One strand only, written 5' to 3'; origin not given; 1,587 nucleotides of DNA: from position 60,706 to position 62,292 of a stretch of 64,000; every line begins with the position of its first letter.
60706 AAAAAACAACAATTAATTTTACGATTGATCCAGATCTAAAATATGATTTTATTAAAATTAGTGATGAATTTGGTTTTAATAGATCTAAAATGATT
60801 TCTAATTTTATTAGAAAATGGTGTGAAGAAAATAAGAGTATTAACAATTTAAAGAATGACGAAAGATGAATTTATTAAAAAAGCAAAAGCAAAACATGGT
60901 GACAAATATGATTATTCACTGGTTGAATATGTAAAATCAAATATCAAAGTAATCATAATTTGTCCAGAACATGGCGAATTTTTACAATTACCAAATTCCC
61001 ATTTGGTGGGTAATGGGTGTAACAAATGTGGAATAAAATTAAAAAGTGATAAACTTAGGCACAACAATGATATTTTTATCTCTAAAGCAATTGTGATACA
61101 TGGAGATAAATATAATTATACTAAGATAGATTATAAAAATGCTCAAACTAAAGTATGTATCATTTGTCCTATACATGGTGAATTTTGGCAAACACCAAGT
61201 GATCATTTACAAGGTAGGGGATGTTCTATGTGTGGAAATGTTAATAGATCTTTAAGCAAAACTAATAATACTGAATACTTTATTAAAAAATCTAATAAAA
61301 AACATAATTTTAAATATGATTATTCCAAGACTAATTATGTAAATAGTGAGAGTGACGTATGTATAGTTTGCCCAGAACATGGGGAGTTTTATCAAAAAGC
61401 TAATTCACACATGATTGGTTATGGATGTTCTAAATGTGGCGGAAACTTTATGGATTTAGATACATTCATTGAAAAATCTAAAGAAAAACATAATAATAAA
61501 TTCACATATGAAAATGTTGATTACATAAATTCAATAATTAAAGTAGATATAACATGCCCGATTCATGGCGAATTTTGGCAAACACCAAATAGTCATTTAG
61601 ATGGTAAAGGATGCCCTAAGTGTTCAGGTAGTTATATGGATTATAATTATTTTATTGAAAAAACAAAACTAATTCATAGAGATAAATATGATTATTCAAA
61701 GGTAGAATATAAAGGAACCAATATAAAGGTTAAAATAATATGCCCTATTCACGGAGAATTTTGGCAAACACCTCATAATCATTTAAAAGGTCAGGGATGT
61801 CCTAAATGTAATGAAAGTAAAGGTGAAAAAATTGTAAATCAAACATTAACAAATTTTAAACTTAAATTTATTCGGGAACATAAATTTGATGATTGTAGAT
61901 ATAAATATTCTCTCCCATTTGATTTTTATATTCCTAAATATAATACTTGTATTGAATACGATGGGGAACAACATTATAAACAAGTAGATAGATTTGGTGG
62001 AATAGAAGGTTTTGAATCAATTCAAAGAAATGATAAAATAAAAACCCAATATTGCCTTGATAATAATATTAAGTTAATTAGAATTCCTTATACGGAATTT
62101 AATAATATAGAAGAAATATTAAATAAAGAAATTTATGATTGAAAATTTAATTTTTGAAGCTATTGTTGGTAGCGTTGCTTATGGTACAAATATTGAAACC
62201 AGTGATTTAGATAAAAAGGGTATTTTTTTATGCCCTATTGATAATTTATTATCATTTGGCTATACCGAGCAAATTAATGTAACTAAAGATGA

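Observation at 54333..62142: Two free-standing repeat-armed PD-(D/E)xK nucleases, one with an RHH gene overlapping its start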

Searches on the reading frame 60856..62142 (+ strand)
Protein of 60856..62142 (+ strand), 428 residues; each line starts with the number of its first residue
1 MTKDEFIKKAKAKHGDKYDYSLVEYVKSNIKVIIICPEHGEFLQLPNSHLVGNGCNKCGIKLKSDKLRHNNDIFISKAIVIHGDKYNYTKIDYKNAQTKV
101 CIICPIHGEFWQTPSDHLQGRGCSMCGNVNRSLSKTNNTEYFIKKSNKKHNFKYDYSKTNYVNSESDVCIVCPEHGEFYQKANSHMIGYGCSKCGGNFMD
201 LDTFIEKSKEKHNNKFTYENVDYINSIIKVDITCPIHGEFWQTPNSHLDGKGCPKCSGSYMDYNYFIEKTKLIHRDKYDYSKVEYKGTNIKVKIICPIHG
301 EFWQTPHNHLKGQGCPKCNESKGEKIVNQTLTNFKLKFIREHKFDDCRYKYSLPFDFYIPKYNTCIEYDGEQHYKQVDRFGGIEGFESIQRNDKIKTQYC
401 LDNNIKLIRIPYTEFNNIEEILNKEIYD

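Call 3: search_protein_families(library=pfam, proteins=[window:60856-62142:+], max_evalue=1)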
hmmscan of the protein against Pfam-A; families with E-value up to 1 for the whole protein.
window:60856-62142:+ (428 aa): 7 families
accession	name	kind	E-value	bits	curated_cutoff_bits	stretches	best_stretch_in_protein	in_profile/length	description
PF05265.19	DUF723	-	2e-13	50.5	20.9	4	282-318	21-59/60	Protein of unknown function (DUF723)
PF14311.12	DUF4379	-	1e-11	45.3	24.5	2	286-320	20-55/56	Probable Treble clef zinc finger domain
PF21817.3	CapR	-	0.00011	22.7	24.2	3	267-318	5-66/67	CapR homology domain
PF10590.14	PNP_phzG_C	-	0.0014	18.9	27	0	103-121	6-24/42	Pyridoxine 5'-phosphate oxidase C-terminal dimerisation region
PF23545.1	Zn_ribbon_HMPTM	-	0.01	15.8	27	0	36-43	33-40/45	HMPTM N-terminal zinc ribbon domain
PF13192.12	Thioredoxin_3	-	0.081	13.4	24.8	0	312-339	7-32/76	Thioredoxin domain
PF23585.1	DUF7137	-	0.092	12.9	27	0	277-308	30-61/137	Domain of unknown function (DUF7137)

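Call 4: search_protein_families(library=phrogs, proteins=[window:60856-62142:+], max_evalue=0.01)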
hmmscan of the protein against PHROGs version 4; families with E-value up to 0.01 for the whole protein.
window:60856-62142:+ (428 aa): 10 families
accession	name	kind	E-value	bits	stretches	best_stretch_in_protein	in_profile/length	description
phrog_559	-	DNA, RNA and nucleotide metabolism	3e-102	344.4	3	135-426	121-411/607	HNH endonuclease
phrog_681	-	DNA, RNA and nucleotide metabolism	1.3e-74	252.9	2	1-196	238-430/576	endonuclease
phrog_4605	-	unknown function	1.9e-72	243.1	5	70-128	48-107/151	-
phrog_9084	-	DNA, RNA and nucleotide metabolism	1e-28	101.6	1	309-416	49-156/187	homing endonuclease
phrog_4538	-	unknown function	2e-24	87.3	1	145-417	65-324/447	-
phrog_7140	-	DNA, RNA and nucleotide metabolism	6.6e-19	68.9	1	315-422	117-225/423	intron encoded nuclease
phrog_19778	-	unknown function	1.1e-11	45.5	1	349-424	280-355/362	-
phrog_27771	-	unknown function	2e-11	44.3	1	348-424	459-537/549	-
phrog_9902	-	unknown function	9.8e-11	42.5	1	285-410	41-150/210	-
phrog_34504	-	unknown function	1.4e-10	41.8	1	354-415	308-369/386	-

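Call 5: search_protein_families(library=ncbifam, proteins=[window:60856-62142:+], max_evalue=1)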
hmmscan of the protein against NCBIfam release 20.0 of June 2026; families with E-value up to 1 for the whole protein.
window:60856-62142:+ (428 aa): 1 family
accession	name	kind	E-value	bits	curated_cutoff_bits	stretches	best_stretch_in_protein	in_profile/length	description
TIGR00412.2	redox_disulf_2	subfamily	2.1e-05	24.9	62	1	187-232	5-46/75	MTH895/ArsE family thioredoxin-like protein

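Call 7: search_dna_similar(query=window:60856-62142:+, collection=phages, mode=protein, max_rows=30)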
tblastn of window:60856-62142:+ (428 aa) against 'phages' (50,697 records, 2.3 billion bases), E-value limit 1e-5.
Records with a match: 1568; places in all: 3323; records where one place covers at least 80% of the query: 391.
Best place of each record, by identity: <60% 1568.
By first word of the organism name: Salmonella 332; Vibrio 294; Staphylococcus 220; Escherichia 216; Klebsiella 106; Bacillus 47; Enterococcus 41; Streptococcus 40; Lactococcus 21; Lactobacillus 20; and 43 more.
By host as written in the record: - 340; Escherichia coli 71; Staphylococcus aureus 69; Klebsiella pneumoniae 60; Vibrio lentus 46; Salmonella enterica subsp. enterica serovar Enteritidis PT1 39; Salmonella enterica 31; Salmonella enterica subsp. enterica serovar Typhimurium 24; and 377 more.
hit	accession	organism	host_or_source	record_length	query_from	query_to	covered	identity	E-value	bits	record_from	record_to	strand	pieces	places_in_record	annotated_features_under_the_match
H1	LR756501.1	uncultured phage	metagenomic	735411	1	414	96%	48.2%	5e-59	422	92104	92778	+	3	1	record has no annotation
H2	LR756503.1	uncultured phage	metagenomic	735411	1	414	96%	48.2%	5e-59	422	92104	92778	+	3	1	record has no annotation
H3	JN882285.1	Cronobacter phage vB_CsaM_GAP32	Cronobacter sakazakii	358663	1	414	97%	44.7%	2e-56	345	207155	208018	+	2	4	hypothetical protein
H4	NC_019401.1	Cronobacter phage vB_CsaM_GAP32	Cronobacter sakazakii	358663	1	414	97%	44.7%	2e-56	345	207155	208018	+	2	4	HNH endonuclease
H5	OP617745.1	Klebsiella phage KP13-7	Klebsiella pneumoniae KP13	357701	1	414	97%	43.5%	2e-77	395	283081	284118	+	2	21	hypothetical protein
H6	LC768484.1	Klebsiella phage phiKp_21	Klebsiella pneumoniae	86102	1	414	97%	43.3%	1e-76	393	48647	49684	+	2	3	hypothetical protein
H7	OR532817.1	Klebsiella phage RCIP0023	Klebsiella pneumoniae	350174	1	414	97%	42.4%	2e-61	370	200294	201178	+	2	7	hypothetical protein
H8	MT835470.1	Bacteriophage sp.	human fecal samples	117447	1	423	99%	40.4%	1e-37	351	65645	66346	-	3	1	record has no annotation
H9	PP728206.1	Klebsiella phage vB_KpnM_W12-3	Klebsiella pneumoniae KBN10P05309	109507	1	396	93%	42.8%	8e-71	377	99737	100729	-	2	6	record has no annotation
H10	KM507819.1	Escherichia phage 121Q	Escherichia coli MuLB70.1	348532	2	428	98%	40.0%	5e-41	336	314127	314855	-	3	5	584: hypothetical protein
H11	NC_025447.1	Escherichia phage 121Q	Escherichia coli MuLB70.1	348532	2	428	98%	40.0%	5e-41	336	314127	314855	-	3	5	584: HNH endonuclease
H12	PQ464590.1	Erwinia phage Hallingskeid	Erwinia aphidicola B01_10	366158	1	414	97%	40.1%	1e-50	373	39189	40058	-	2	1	endonuclease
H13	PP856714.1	Salmonella phage vB_STmST19_KE12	Salmonella enterica subsp. enterica ...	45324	2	428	100%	38.6%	6e-53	382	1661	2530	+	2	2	homing endonuclease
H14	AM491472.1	Salmonella phage Vi II-E1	Salmonella enterica serovar Typhi Vi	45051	2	426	99%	38.5%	6e-51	373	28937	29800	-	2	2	conserved hypothetical phage protein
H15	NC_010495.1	Salmonella phage Vi II-E1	Salmonella enterica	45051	2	426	99%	38.5%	6e-51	373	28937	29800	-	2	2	homing endonuclease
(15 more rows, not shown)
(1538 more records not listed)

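Call 13: search_solved_structures(query=window:60856-62142:+, max_evalue=1, show_alignments=3)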
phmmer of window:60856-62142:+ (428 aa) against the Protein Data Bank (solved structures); distinct sequences matched with E-value up to 1: 0.

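Call 19: find_encoding_contigs(protein=window:60856-62142:+, flank=10000, max_places=10)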
Protein window:60856-62142:+ (428 aa): 23 contigs read that carry it; 4 places shown.
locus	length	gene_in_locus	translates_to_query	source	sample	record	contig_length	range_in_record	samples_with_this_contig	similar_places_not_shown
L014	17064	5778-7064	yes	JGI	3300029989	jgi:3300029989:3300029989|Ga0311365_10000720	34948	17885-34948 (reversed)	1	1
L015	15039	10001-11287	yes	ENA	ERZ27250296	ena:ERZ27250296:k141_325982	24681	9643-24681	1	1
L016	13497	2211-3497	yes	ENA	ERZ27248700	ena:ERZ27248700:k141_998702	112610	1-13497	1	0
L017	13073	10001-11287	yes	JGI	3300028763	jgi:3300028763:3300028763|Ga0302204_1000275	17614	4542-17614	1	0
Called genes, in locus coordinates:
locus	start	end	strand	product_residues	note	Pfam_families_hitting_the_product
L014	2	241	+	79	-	?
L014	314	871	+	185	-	PF18143:HAD_SAK_2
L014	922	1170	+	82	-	-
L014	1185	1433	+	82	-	-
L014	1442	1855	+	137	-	-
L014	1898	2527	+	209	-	PF01832:Glucosaminidase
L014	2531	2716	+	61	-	-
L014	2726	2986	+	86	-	-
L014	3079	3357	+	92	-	-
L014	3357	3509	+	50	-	-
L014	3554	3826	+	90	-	-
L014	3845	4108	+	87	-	-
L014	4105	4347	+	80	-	-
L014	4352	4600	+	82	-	-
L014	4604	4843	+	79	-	-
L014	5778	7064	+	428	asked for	PF05265:DUF723, PF14311:DUF4379 (faint), PF05265:DUF723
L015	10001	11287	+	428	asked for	PF05265:DUF723, PF14311:DUF4379 (faint), PF05265:DUF723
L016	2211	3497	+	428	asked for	PF05265:DUF723, PF14311:DUF4379 (faint), PF05265:DUF723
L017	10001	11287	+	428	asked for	PF05265:DUF723, PF14311:DUF4379 (faint), PF05265:DUF723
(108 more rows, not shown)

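Call 46: find_homologous_proteins(query=window:60856-62142:+, max_evalue=0.00001)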
Query window:60856-62142:+ (428 aa): 8000 proteins with E <= 0.00001 among 8000 candidates; the best 120 are listed.
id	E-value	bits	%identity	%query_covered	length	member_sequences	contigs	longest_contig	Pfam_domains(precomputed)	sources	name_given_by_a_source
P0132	0.0e+0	1012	100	100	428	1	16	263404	PF14311.13,PF05265.21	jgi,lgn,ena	-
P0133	1.6e-267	906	48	95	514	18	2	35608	PF14311.13,PF05265.21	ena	-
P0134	1.6e-250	850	46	98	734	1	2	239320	PF14311.13,PF05265.21,PF23205.2,PF01900.25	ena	-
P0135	2.9e-247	839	44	96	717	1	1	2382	PF14311.13,PF05265.21,PF12928.13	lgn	-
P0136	9.1e-247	837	47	98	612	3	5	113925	PF14311.13,PF05265.21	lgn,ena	-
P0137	8.3e-236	801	51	99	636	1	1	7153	PF14311.13,PF05265.21,PF23545.2,PF12174.14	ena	-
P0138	1.7e-221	754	50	99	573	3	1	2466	PF14311.13,PF05265.21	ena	-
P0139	1.4e-218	744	51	99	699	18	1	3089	PF14311.13,PF05265.21,PF23545.2,PF12174.14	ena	-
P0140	3.2e-216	737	48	99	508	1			PF14311.13,PF05265.21,PF01900.25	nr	nr:MAG TPA: restriction enzyme [Caudoviricetes sp.]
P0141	2.3e-213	727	46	100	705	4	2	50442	PF14311.13,PF05265.21,PF01900.25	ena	-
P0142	4.3e-213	726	38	83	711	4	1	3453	PF14311.13,PF05265.21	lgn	-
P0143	1.4e-212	725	47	95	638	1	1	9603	PF14311.13,PF10590.15,PF05265.21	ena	-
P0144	3.7e-211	720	45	95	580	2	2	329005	PF14311.13,PF10590.15,PF05265.21,PF01900.25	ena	-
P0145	5.1e-210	716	46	95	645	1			PF14311.13,PF05265.21,PF01900.25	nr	nr:MAG TPA: restriction enzyme [Bacteriophage sp.]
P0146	7.2e-209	712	47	99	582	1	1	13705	PF14311.13,PF05265.21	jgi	jgi:hypothetical protein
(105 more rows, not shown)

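Call 68: predict_structure(alignment_id=A5)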
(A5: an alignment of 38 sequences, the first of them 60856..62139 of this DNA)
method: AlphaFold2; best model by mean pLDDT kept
length: 428 residues; sequences in the alignment: 38
mean_pLDDT: 88.5   pTM: 0.43
mean pLDDT of the five models: 88.5, 87.9, 87.9, 87.7, 85.9
residues with pLDDT >= 90: 283; 70-90: 119; 50-70: 11; < 50: 15
segments of 3 or more residues with pLDDT < 50: 64-68, 128-137
pLDDT, mean of each block of 10 residues (from residue 1): 96 94 94 94 96 84 52 84 89 84 89 86 64 50 90 93 87 92 89 75 92 94 89 94 93 84 90 94 93 95 94 88 91 92 92 95 96 94 95 97 97 93 84
secondary structure, 60 per line:
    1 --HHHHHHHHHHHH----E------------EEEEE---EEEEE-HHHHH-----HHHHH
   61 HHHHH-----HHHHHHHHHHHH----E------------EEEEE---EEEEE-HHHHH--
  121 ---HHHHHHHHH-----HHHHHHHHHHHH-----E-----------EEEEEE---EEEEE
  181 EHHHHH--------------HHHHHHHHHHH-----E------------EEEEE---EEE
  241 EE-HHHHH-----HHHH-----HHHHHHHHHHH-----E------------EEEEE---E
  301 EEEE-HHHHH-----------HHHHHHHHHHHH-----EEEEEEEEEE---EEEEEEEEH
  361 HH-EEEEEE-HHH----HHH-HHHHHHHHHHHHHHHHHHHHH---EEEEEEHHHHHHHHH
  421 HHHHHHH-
elements in order: H3-14 E32-36 E40-44 H46-50 H56-65 H71-82 E100-104 E108-112 H114-118 H124-132 H138-149 E167-172 E176-181 H182-186 H201-211 E230-234 E238-242 H244-248 H254-257 H263-273 E292-296 E300-304 H306-310 H322-333 E339-348 E352-359 E364-369 H382-402 E406-411 H412-427

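Call 100: get_annotated_region(hit=H13, flank=1500)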
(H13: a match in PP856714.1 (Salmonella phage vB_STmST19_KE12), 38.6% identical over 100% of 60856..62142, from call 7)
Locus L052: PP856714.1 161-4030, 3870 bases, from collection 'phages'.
description: Salmonella phage vB_STmST19_KE12, complete genome.
organism: Salmonella phage vB_STmST19_KE12 (NCBI taxid 3161166)
taxonomy: Viruses; Duplodnaviria; Heunggongvirae; Uroviricota; Caudoviricetes
host: Salmonella enterica subsp. enterica serovar Typhimurium ST19; source: sewage; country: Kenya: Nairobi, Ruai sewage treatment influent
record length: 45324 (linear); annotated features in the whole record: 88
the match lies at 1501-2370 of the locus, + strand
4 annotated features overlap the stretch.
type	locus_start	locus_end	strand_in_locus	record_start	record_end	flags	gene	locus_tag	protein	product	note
CDS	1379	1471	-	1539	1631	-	-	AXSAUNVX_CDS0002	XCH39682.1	hypothetical protein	-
CDS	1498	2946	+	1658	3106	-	-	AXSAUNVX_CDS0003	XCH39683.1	homing endonuclease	RNA and nucleotide metabolism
CDS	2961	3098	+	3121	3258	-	-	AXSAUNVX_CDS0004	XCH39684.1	hypothetical protein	-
CDS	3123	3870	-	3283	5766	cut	-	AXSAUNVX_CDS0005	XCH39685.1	tail protein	tail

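Call 101: get_annotated_region(hit=H5, flank=1500)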
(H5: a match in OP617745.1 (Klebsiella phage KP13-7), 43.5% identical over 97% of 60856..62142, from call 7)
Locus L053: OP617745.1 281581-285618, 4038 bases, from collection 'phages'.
description: Klebsiella phage KP13-7, complete genome.
organism: Klebsiella phage KP13-7 (NCBI taxid 2985662)
taxonomy: Viruses; Duplodnaviria; Heunggongvirae; Uroviricota; Caudoviricetes; Alcyoneusvirus
host: Klebsiella pneumoniae KP13; source: -; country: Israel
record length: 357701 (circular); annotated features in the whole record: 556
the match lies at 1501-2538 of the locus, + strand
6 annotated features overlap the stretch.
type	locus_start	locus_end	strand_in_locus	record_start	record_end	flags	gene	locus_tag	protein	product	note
CDS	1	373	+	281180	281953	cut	-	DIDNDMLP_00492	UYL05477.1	hypothetical protein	-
CDS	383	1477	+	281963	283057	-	-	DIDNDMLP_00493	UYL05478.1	hypothetical protein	-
CDS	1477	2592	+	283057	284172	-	-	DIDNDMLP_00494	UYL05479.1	hypothetical protein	-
CDS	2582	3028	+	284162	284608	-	-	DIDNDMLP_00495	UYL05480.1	hypothetical protein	-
CDS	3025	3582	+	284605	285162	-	-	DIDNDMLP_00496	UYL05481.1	hypothetical protein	-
CDS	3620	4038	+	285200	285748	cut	-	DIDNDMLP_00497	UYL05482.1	hypothetical protein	-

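Call 109: search_protein_families(library=padloc, proteins=[window:60856-62142:+], max_evalue=0.01)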
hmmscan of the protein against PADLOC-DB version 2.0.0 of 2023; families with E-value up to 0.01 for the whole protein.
window:60856-62142:+ (428 aa): 4 families
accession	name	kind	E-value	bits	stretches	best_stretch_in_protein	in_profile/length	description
PDLC04092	SIR2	-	0.00036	18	0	77-112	275-310/318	-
PDLC03210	mREase_II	-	0.00054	17.3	1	330-422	31-112/294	Type II methyl-directed restriction enzyme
PDLC01150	HEAT_CxxC_PDDEXK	-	0.0011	16.3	0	320-371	192-242/288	HEAT_CxxC_PD-DEXK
PDLC05067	PDC-S69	-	0.0073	14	0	320-426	190-281/289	-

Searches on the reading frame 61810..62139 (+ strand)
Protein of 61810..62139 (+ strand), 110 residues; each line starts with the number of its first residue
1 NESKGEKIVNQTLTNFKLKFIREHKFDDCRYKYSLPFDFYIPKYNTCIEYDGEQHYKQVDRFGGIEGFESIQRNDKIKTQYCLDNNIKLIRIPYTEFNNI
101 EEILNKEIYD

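Call 52: search_solved_structures(query=A4, max_evalue=10, show_alignments=4)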
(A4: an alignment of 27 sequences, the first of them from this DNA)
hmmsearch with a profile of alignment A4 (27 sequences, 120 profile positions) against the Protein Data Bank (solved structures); distinct sequences matched with E-value up to 10: 6.
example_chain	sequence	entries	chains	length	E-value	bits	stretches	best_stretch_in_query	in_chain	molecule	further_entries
4par_B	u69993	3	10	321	0.00032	24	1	8-118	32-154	Uncharacterized protein AbaSI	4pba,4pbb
3r3p_A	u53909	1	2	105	0.16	15.3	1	6-110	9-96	Mobile intron protein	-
1m0d_A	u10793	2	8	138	0.43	13.9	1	3-52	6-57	Endodeoxyribonuclease I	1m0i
3cae_A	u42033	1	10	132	0.54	13.6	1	5-52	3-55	Endonuclease I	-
7qg9_I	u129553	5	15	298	0.71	13.2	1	42-72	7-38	Minor tail protein | Baseplate tube protein p140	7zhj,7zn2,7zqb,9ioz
2pfj_A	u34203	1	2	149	0.82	13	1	3-52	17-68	Endodeoxyribonuclease 1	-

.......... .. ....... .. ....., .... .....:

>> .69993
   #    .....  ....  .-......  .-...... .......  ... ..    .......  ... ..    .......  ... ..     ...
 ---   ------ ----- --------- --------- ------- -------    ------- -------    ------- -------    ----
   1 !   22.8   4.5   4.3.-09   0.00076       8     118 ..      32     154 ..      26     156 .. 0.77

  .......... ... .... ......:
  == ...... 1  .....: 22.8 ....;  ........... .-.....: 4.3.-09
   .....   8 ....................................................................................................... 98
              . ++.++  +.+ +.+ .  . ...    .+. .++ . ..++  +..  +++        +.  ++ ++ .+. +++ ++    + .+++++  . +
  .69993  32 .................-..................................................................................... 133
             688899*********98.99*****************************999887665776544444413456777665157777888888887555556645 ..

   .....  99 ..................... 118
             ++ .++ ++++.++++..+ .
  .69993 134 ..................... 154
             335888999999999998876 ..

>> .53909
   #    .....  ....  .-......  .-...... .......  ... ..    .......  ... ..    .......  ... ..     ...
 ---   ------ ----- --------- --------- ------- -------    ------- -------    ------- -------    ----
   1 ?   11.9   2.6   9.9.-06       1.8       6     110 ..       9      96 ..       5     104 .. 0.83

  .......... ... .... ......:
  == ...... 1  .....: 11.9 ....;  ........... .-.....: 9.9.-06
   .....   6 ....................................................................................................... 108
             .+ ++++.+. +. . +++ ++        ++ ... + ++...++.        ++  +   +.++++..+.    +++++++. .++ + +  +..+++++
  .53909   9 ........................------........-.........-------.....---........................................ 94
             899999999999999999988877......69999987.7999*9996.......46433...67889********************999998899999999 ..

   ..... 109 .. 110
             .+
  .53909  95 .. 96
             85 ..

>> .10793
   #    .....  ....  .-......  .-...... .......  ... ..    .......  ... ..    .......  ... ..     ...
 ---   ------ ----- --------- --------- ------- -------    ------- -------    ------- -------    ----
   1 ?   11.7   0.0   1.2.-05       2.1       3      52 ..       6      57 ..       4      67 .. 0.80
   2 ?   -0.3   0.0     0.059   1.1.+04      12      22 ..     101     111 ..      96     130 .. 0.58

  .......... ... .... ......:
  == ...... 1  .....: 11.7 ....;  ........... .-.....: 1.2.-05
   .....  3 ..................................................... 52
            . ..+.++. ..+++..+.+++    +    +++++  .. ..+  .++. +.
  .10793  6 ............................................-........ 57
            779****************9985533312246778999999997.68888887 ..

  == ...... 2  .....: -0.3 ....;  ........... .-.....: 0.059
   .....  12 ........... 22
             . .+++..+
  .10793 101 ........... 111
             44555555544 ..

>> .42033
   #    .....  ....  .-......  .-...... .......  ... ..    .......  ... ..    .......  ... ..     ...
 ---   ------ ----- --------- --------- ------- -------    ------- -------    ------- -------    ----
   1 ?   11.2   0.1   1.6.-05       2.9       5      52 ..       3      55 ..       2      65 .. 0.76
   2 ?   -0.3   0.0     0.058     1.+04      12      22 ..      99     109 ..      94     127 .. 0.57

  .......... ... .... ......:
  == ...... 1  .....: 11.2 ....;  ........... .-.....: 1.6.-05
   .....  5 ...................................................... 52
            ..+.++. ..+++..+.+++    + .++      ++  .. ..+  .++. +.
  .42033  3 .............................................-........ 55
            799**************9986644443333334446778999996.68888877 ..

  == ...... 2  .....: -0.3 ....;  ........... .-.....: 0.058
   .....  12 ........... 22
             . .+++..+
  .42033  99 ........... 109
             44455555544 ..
